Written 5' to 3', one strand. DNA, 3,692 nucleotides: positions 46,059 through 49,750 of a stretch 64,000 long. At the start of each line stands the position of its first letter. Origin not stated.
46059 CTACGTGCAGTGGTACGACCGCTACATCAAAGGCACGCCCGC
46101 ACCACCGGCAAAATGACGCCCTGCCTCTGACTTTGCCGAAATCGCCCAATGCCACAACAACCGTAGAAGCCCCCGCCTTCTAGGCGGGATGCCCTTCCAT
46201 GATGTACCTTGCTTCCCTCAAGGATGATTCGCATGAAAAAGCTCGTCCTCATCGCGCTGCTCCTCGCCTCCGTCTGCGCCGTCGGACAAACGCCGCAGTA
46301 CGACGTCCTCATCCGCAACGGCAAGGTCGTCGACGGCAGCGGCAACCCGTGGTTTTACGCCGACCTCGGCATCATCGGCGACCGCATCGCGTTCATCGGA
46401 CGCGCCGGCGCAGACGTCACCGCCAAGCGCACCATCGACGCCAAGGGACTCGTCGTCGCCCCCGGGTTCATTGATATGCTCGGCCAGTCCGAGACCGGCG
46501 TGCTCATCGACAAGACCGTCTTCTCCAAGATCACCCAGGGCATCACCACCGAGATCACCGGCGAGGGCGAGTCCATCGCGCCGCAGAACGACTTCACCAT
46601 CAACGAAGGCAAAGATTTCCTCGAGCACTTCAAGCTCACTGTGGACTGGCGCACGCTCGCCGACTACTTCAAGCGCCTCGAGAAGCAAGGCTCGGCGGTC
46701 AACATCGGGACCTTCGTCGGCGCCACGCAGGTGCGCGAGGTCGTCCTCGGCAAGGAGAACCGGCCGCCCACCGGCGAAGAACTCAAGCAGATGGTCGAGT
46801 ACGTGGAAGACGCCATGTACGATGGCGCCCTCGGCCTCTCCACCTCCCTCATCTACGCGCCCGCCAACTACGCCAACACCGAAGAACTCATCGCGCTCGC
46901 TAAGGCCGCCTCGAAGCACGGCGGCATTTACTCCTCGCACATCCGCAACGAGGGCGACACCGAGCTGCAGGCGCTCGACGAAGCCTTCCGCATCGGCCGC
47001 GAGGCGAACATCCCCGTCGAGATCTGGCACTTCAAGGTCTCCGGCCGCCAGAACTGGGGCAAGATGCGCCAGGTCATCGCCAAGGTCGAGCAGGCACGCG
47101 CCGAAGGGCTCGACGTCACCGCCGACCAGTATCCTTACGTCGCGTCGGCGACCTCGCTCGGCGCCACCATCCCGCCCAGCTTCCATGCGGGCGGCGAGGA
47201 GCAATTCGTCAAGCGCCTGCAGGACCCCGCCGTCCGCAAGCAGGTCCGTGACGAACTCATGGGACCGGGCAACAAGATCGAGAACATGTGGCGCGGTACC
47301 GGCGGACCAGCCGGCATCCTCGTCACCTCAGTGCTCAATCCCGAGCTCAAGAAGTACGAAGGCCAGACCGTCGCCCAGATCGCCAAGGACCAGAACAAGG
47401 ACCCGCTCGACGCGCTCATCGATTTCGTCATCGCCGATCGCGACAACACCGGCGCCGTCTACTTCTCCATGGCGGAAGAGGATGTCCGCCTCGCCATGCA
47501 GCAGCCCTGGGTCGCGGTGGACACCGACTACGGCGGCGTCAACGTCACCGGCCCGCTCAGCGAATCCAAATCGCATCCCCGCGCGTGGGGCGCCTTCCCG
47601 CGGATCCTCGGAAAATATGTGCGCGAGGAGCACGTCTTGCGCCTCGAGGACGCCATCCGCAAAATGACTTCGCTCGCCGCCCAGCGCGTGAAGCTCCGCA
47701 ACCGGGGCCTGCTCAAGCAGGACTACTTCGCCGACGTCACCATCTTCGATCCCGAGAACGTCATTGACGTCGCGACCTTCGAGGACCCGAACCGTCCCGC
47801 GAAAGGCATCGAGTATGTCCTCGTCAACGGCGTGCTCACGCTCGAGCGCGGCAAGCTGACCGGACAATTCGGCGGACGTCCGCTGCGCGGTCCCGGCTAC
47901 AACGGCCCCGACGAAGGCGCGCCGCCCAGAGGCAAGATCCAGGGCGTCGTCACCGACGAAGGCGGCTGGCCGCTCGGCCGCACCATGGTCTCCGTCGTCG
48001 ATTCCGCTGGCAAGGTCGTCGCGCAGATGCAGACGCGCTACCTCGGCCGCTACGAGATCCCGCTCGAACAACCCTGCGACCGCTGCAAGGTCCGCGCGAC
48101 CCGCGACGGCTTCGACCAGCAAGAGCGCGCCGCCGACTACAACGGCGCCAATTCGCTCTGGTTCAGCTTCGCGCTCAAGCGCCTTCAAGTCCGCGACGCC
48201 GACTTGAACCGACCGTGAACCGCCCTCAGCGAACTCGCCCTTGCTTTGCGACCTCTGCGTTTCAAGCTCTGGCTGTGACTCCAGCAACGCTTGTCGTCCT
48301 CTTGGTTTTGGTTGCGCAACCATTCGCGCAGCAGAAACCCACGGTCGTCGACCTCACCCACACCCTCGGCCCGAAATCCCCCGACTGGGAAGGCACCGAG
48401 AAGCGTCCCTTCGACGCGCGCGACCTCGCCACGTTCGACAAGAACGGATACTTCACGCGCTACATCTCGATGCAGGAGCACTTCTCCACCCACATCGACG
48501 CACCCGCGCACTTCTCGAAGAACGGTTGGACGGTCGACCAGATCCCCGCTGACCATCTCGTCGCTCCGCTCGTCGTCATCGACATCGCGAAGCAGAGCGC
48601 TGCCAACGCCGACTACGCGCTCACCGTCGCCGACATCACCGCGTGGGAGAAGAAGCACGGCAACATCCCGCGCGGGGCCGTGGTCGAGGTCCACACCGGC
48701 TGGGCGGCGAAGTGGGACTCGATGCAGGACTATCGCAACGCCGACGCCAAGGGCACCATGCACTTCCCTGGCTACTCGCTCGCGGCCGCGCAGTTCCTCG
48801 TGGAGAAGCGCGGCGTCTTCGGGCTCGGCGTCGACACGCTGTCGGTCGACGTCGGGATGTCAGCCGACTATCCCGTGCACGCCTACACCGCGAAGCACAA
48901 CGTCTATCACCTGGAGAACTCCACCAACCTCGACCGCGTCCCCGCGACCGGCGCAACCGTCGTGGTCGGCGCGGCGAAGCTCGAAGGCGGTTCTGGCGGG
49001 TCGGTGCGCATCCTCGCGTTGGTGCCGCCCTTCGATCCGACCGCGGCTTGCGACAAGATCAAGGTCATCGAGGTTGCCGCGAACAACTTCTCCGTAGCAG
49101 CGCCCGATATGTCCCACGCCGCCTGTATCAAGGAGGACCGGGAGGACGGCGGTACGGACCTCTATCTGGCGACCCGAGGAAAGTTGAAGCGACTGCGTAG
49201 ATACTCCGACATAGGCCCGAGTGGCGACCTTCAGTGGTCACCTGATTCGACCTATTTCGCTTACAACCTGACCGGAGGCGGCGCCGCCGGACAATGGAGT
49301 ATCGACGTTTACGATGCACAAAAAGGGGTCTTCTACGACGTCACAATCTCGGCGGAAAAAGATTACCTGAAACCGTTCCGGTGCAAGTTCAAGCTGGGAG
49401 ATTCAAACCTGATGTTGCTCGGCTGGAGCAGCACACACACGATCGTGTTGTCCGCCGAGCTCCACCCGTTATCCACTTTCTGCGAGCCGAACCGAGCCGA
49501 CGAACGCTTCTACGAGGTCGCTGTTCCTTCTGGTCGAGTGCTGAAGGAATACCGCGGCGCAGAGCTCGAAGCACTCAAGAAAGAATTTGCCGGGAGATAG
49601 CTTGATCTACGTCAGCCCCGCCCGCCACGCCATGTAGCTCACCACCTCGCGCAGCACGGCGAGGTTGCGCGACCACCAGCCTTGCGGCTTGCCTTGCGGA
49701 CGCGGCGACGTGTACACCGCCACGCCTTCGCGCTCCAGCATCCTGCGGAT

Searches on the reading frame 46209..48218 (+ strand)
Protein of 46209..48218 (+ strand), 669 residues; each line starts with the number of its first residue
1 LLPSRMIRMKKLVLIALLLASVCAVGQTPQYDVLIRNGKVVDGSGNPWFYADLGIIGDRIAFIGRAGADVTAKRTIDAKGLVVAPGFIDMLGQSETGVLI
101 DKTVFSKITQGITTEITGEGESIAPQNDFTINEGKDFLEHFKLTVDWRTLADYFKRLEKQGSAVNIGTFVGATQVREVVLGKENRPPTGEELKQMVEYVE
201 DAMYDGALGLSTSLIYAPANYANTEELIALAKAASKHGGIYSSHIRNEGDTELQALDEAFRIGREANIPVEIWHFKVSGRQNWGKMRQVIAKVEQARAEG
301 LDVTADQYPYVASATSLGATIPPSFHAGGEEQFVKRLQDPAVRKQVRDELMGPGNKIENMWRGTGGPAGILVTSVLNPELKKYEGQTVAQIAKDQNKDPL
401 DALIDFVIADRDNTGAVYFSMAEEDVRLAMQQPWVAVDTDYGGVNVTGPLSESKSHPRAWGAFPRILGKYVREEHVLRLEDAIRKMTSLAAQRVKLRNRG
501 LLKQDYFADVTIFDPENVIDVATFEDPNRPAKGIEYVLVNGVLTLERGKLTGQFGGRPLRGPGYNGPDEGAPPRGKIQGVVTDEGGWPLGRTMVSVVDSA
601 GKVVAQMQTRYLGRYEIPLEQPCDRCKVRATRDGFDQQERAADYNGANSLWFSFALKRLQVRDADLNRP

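Call 58: search_protein_families(library=pfam, proteins=[window:46209-48218:+], max_evalue=0.0001)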
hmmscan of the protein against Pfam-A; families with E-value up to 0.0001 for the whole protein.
window:46209-48218:+ (669 aa): 3 families
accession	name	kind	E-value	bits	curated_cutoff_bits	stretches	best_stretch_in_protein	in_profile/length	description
PF07969.17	Amidohydro_3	-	2e-22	80.8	29.7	2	449-543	376-470/472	Amidohydrolase family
PF13620.12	CarboxypepD_reg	-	2.9e-08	34.4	32.3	1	577-642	2-67/82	Carboxypeptidase regulatory-like domain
PF01979.26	Amidohydro_1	-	4.2e-05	23.4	25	0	470-541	275-342/345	Amidohydrolase family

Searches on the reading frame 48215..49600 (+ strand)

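Call 58: search_protein_families(library=pfam, proteins=[window:48215-49600:+], max_evalue=0.0001)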
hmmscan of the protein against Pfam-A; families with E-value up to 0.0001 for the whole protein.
window:48215-49600:+ (461 aa): 1 family
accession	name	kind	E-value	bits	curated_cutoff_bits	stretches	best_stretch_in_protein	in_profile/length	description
PF04199.19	Cyclase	-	1.4e-44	152.2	23.1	1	45-213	1-142/142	Putative cyclase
